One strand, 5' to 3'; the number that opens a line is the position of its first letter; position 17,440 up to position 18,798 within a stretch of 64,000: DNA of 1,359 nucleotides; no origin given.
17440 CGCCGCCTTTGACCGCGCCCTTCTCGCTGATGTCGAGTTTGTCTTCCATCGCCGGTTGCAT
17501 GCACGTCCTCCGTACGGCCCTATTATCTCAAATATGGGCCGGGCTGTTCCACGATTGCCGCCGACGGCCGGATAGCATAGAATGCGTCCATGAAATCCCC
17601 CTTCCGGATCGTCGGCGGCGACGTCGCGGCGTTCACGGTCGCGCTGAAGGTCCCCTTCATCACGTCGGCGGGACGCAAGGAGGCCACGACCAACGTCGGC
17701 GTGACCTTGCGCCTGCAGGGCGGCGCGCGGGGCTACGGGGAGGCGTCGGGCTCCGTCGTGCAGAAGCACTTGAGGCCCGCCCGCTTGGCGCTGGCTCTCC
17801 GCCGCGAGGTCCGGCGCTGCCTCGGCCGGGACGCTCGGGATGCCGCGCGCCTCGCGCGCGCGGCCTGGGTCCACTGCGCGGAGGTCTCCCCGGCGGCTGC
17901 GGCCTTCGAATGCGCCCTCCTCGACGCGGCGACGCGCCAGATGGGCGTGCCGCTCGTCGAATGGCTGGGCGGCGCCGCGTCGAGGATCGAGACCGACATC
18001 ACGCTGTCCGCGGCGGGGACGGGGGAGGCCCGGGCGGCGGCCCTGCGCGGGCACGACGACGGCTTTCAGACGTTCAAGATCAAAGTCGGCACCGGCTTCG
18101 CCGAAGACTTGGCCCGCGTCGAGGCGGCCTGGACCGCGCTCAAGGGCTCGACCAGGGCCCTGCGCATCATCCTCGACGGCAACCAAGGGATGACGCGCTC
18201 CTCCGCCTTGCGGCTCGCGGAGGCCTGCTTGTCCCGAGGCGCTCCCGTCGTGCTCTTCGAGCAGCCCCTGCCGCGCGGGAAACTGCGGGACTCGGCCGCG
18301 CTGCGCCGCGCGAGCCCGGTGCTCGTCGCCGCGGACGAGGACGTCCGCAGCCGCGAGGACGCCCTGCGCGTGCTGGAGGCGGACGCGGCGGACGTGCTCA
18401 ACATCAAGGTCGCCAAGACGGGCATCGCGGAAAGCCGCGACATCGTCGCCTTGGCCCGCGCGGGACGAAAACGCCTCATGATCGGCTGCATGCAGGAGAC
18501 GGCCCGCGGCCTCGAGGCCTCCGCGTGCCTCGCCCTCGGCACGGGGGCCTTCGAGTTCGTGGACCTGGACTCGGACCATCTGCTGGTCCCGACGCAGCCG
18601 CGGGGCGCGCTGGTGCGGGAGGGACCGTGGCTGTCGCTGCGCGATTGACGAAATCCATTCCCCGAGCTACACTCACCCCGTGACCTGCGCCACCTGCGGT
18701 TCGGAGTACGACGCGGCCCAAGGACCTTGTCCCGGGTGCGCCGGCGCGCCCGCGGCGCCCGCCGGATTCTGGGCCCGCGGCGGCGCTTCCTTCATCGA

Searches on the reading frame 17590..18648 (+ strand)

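Call 57: search_protein_families(library=pfam, proteins=[window:17590-18648:+], max_evalue=0.001)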
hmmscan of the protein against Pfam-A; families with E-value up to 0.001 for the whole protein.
window:17590-18648:+ (352 aa): 2 families
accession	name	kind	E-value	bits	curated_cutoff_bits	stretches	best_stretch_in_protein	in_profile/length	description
PF13378.12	MR_MLE_C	-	1.2e-34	120.4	29.4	1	148-331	3-184/219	Enolase C-terminal domain-like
PF02746.21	MR_MLE_N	-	2.3e-07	31.5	22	1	17-127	11-117/117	Mandelate racemase / muconate lactonizing enzyme, N-terminal domain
